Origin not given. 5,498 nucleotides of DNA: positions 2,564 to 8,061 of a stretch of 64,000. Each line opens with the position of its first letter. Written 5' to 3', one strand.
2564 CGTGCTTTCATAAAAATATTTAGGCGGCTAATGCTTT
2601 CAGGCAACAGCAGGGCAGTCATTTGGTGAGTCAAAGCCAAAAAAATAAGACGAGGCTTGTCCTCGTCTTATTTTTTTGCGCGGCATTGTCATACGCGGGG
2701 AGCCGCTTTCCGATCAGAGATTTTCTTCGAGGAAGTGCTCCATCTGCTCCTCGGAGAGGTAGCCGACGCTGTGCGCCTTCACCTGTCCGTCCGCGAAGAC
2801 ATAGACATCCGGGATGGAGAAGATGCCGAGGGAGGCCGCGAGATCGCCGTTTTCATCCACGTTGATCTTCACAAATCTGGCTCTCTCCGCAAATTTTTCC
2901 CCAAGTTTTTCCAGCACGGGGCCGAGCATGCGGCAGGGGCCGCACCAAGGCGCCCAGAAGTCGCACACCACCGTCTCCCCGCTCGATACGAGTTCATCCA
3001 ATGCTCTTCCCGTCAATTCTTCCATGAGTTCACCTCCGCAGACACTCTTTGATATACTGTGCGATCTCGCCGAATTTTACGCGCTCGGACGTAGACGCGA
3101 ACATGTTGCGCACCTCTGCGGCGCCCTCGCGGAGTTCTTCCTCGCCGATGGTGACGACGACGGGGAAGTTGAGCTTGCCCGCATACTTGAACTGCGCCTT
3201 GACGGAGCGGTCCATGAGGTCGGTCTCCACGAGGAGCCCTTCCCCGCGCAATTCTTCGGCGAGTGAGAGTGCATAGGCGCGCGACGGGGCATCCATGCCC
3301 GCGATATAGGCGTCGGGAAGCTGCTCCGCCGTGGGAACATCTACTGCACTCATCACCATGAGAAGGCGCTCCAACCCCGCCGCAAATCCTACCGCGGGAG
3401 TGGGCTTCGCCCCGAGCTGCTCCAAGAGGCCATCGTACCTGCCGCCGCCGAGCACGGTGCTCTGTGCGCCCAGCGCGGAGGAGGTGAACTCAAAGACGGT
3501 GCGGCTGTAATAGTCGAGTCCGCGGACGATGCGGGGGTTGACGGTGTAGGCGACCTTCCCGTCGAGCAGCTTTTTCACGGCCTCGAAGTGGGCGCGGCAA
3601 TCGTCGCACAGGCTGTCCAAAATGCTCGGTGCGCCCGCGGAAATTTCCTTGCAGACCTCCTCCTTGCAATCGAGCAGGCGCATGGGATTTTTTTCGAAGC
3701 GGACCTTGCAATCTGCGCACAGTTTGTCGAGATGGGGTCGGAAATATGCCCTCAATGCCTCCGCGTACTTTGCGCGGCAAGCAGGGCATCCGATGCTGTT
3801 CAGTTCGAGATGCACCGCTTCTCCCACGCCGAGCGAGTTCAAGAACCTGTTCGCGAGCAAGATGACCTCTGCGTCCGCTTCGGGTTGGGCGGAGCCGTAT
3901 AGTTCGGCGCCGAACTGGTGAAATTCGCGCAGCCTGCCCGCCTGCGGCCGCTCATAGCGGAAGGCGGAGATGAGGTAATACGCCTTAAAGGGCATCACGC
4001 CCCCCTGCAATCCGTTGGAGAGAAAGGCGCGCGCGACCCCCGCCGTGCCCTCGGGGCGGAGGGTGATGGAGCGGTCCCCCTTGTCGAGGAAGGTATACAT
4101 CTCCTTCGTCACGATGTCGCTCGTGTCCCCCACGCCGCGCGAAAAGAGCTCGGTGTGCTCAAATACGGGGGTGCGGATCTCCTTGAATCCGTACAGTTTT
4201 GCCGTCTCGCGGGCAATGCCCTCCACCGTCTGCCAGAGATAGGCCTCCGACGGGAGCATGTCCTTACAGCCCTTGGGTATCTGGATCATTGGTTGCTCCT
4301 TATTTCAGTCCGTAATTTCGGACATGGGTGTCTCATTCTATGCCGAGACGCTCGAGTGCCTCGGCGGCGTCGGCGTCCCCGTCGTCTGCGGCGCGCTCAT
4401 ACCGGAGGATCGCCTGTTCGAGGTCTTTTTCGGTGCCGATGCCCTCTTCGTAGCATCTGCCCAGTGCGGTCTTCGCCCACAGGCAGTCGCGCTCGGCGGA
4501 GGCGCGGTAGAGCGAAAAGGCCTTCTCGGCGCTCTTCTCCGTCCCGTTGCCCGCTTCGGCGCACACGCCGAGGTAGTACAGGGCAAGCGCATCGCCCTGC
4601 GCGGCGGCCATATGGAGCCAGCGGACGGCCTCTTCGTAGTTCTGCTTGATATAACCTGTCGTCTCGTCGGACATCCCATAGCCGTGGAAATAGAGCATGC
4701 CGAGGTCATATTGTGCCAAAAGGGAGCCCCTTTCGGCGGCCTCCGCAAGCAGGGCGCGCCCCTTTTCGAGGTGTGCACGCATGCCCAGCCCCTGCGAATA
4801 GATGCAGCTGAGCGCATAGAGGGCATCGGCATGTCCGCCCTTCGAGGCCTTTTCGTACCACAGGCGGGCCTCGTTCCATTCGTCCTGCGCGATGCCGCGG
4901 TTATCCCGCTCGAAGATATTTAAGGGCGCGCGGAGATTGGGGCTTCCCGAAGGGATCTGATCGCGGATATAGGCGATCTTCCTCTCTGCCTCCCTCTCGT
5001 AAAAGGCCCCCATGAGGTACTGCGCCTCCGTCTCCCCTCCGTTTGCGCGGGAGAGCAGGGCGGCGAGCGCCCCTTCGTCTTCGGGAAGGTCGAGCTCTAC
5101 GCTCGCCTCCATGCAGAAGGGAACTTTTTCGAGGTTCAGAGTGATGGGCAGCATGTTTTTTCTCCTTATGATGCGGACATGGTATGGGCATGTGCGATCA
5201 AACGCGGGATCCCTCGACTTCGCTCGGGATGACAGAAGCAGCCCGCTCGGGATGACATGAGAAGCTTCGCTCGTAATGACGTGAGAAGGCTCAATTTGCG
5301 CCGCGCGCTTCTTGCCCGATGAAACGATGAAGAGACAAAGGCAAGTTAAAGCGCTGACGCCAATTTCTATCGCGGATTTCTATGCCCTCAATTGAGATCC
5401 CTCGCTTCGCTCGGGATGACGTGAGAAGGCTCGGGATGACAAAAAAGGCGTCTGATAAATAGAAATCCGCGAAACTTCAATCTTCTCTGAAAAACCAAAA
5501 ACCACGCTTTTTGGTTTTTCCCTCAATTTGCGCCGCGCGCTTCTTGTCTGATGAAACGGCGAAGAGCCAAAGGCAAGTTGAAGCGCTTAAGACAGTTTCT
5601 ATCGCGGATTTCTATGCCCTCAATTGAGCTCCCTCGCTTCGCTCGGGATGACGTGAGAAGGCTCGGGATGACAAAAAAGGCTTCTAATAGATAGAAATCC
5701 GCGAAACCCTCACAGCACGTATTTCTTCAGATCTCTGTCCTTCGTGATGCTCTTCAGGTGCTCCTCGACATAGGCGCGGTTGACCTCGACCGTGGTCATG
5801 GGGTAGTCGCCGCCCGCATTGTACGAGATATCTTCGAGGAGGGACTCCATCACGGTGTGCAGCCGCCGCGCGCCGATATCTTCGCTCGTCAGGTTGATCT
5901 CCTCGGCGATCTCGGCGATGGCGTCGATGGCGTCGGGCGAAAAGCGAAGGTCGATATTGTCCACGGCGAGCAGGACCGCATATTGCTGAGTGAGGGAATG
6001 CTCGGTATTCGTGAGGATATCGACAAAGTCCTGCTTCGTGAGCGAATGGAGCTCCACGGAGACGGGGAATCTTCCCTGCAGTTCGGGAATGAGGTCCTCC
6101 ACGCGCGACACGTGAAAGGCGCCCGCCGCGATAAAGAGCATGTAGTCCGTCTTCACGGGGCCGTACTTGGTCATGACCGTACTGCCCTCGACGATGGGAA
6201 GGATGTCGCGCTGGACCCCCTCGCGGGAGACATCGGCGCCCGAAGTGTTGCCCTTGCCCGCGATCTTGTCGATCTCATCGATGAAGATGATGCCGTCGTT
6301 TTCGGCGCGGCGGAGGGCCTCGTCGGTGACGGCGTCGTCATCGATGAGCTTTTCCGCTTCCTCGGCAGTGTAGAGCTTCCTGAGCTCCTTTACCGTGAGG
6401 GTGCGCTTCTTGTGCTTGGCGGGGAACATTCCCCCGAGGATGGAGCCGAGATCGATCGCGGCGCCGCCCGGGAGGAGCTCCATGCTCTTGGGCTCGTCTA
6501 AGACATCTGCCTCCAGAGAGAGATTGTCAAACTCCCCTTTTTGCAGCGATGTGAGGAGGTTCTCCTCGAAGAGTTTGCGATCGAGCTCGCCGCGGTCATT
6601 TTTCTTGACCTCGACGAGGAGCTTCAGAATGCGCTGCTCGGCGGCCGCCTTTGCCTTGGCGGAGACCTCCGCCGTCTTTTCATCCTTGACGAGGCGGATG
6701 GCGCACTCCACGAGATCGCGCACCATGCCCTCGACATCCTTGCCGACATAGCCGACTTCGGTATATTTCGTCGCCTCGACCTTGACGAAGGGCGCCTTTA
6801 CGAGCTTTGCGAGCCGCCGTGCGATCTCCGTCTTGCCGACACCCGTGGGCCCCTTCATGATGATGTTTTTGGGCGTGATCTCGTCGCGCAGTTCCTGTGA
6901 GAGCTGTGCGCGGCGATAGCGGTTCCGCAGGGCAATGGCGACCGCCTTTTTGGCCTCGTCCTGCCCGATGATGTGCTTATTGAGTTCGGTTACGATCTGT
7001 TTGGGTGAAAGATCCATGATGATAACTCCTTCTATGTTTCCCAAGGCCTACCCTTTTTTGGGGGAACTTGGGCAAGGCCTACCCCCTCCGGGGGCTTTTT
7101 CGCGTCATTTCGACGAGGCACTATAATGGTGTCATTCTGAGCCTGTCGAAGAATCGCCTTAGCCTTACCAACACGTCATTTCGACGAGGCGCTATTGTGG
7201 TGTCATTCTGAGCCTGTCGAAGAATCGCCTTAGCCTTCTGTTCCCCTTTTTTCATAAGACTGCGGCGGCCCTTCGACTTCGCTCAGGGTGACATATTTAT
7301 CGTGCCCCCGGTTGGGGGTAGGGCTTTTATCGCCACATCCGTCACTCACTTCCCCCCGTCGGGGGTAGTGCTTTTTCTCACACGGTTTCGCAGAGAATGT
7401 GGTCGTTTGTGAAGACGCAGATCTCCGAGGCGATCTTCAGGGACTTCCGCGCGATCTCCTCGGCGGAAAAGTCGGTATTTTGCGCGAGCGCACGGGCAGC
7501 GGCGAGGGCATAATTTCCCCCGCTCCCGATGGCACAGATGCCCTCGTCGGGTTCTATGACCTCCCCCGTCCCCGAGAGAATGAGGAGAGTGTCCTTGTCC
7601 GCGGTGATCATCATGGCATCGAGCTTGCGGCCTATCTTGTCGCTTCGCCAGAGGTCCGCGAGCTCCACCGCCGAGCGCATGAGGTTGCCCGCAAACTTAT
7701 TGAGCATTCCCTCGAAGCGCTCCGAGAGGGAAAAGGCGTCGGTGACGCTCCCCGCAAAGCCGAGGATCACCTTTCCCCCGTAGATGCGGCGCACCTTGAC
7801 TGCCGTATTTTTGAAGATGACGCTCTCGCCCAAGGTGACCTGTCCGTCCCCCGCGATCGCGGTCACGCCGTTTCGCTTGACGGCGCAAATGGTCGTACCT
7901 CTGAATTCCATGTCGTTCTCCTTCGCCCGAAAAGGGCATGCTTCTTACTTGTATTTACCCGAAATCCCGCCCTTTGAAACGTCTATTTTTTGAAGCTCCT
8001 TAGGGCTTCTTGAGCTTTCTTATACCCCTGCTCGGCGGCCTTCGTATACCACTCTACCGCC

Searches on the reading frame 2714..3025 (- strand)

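Call 3: search_protein_families(library=pfam, proteins=[window:2714-3025:-], max_evalue=0.01)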
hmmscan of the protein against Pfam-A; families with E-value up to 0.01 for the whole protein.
window:2714-3025:- (103 aa): 6 families
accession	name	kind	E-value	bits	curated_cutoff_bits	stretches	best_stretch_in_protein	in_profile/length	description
PF00085.26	Thioredoxin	-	1.3e-24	86.6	23.5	1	4-100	5-102/103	Thioredoxin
PF13098.12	Thioredoxin_2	-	6.9e-09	36.4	27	1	15-99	4-104/104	Thioredoxin-like domain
PF13905.12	Thioredoxin_8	-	4.2e-05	24.2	27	1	16-59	1-46/94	Thioredoxin-like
PF00578.27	AhpC-TSA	-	0.00035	20.9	26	1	10-61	21-72/124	AhpC/TSA family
PF08534.16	Redoxin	-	0.0011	19.2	26.6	0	15-57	27-71/148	Redoxin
PF04756.19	OST3_OST6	-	0.0022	17.9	27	1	28-81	46-106/294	OST3 / OST6 family, transporter family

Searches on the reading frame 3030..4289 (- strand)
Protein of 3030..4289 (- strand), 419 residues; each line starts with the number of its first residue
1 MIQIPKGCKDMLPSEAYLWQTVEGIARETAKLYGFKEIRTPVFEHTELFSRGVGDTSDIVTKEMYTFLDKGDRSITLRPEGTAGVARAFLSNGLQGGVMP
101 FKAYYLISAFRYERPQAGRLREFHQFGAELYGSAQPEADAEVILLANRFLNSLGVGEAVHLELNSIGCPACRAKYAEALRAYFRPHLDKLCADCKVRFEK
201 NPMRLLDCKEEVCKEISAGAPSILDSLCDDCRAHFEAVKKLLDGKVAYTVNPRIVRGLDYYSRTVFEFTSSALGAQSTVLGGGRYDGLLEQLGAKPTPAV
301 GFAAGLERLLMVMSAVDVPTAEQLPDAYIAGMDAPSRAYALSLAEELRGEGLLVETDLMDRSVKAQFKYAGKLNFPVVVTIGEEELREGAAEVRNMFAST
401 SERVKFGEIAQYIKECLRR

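Call 3: search_protein_families(library=pfam, proteins=[window:3030-4289:-], max_evalue=0.01)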
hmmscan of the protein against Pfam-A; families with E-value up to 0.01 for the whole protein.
window:3030-4289:- (419 aa): 4 families
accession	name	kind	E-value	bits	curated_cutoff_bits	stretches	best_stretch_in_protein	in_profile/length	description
PF13393.11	tRNA-synt_His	-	3.4e-45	155.1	25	1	7-309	1-308/308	Histidyl-tRNA synthetase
PF00587.30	tRNA-synt_2b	-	1.1e-15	58.6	29.3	1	65-313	1-175/179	tRNA synthetase class II core domain (G, H, P, S and T)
PF03129.25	HGTP_anticodon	-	5.6e-15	55.7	21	1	336-415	14-93/94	Anticodon binding domain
PF00152.25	tRNA-synt_2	-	0.00048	19.7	25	0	285-314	264-293/308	tRNA synthetases class II (D, K and N)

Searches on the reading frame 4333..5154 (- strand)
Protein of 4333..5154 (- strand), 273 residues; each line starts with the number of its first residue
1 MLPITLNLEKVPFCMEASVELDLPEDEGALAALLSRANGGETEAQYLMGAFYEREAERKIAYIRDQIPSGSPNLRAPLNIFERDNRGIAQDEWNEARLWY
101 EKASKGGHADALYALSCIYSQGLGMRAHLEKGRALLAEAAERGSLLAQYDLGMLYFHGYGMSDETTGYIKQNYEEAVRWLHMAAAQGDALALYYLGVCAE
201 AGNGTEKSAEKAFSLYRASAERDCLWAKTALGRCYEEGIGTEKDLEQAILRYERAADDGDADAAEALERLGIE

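Call 3: search_protein_families(library=pfam, proteins=[window:4333-5154:-], max_evalue=0.01)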
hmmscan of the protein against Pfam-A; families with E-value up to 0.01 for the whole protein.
window:4333-5154:- (273 aa): 2 families
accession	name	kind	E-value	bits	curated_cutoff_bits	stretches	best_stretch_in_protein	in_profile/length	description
PF08238.18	Sel1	-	1.4e-24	86.1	30.7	3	146-188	2-36/36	Sel1 repeat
PF23310.1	TPR_27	-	5.6e-07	29.7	27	0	168-222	40-94/110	Plant tetratrico peptide repeats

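Call 4: search_protein_families(library=padloc, proteins=[window:4333-5154:-], max_evalue=0.01)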
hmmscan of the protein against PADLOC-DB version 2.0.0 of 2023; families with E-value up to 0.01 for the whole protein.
window:4333-5154:- (273 aa): 0 families

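Call 5: search_protein_families(library=ncbifam, proteins=[window:4333-5154:-], max_evalue=0.01)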
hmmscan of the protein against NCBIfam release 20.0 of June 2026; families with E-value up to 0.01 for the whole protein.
window:4333-5154:- (273 aa): 3 families
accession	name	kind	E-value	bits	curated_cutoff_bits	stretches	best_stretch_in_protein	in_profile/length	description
NF033786.1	phenyl_MerG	equivalog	8.9e-10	38.9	350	0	226-270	66-110/217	phenylmercury resistance protein MerG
NF047621.1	FlgprotMotXVib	equivalog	7.4e-07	28.8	330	1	95-183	93-174/211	flagellar protein MotX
NF038194.1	AlgK_TPR_lipo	equivalog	0.00017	20.4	700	0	151-256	304-400/448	alginate biosynthesis TPR repeat lipoprotein AlgK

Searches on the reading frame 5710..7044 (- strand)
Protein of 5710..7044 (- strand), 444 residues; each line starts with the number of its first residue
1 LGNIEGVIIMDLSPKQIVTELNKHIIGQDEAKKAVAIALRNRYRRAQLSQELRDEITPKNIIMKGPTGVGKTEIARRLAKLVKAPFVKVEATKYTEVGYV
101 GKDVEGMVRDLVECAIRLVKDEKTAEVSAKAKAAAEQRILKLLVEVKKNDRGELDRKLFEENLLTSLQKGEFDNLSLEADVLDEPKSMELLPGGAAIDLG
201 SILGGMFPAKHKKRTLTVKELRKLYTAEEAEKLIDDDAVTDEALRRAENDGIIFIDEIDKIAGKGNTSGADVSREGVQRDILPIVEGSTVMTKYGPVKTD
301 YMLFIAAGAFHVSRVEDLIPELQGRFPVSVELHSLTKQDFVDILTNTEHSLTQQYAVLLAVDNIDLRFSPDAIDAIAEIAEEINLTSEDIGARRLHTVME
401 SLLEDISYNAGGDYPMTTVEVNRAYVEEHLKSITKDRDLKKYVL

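Call 3: search_protein_families(library=pfam, proteins=[window:5710-7044:-], max_evalue=0.01)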
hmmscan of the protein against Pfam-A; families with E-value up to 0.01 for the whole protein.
window:5710-7044:- (444 aa): 15 families
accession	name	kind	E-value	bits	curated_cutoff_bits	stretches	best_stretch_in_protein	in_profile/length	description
PF07724.20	AAA_2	-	2.4e-30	106.2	27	2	211-328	29-165/166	AAA domain (Cdc48 subfamily)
PF00004.35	AAA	-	1.1e-14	55.5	21.2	2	242-332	48-129/131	ATPase family associated with various cellular activities (AAA)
PF07728.20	AAA_5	-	3.6e-08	34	22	1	60-96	1-38/139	AAA domain (dynein-related subfamily)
PF13401.12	AAA_22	-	1.4e-06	29.1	27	1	59-97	6-47/130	AAA domain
PF00493.29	MCM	-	2.1e-05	24.2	23.3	1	15-90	16-90/224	MCM P-loop domain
PF01078.27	Mg_chelatase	-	0.00031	20.6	20.3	1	59-97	23-60/207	Magnesium chelatase, subunit ChlI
PF10431.15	ClpB_D2-small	-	0.00059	20.3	21.9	1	335-405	1-62/81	C-terminal, D2-small domain, of ClpB protein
PF13521.12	AAA_28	-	0.00079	20.1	27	1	61-131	2-73/164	AAA domain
PF13191.12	AAA_16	-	0.0016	19.4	32.6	0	57-146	23-104/167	AAA ATPase domain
PF05496.18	RuvB_N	-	0.0025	18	27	0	24-86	8-61/159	Holliday junction DNA helicase RuvB P-loop domain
PF00158.32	Sigma54_activat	-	0.003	17.7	20.2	0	57-95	21-62/168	Sigma-54 interaction domain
PF06068.19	TIP49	-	0.0033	17.1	23.8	1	15-93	16-87/347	TIP49 P-loop domain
PF03266.21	NTPase_1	-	0.0034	17.7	23.9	0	60-111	1-52/168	NTPase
PF13238.12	AAA_18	-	0.0052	17.7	29.4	0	61-97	1-31/128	AAA domain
PF13173.12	AAA_14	-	0.0053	17.2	27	0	59-85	3-31/129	AAA domain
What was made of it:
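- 5710..7017 (-): hslU, with a terminator-like hairpin at its stop codon (5715-5699). Pfam AAA_2 (call 3).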

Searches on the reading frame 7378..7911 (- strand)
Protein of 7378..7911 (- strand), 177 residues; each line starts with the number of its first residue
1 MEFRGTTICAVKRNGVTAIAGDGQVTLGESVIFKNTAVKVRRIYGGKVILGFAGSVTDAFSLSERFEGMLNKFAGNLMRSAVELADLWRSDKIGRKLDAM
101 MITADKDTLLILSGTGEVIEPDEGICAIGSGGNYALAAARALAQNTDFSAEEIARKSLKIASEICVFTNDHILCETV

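Call 3: search_protein_families(library=pfam, proteins=[window:7378-7911:-], max_evalue=0.01)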
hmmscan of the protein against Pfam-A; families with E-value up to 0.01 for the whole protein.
window:7378-7911:- (177 aa): 1 family
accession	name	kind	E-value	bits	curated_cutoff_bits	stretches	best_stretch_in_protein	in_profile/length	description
PF00227.31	Proteasome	-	7.1e-23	81.7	22.4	1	4-175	3-187/189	Proteasome subunit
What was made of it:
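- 7378..7911 (-): hslV (downstream neighbour, 71-nt gap, no terminator-like site between). Pfam Proteasome (call 3).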
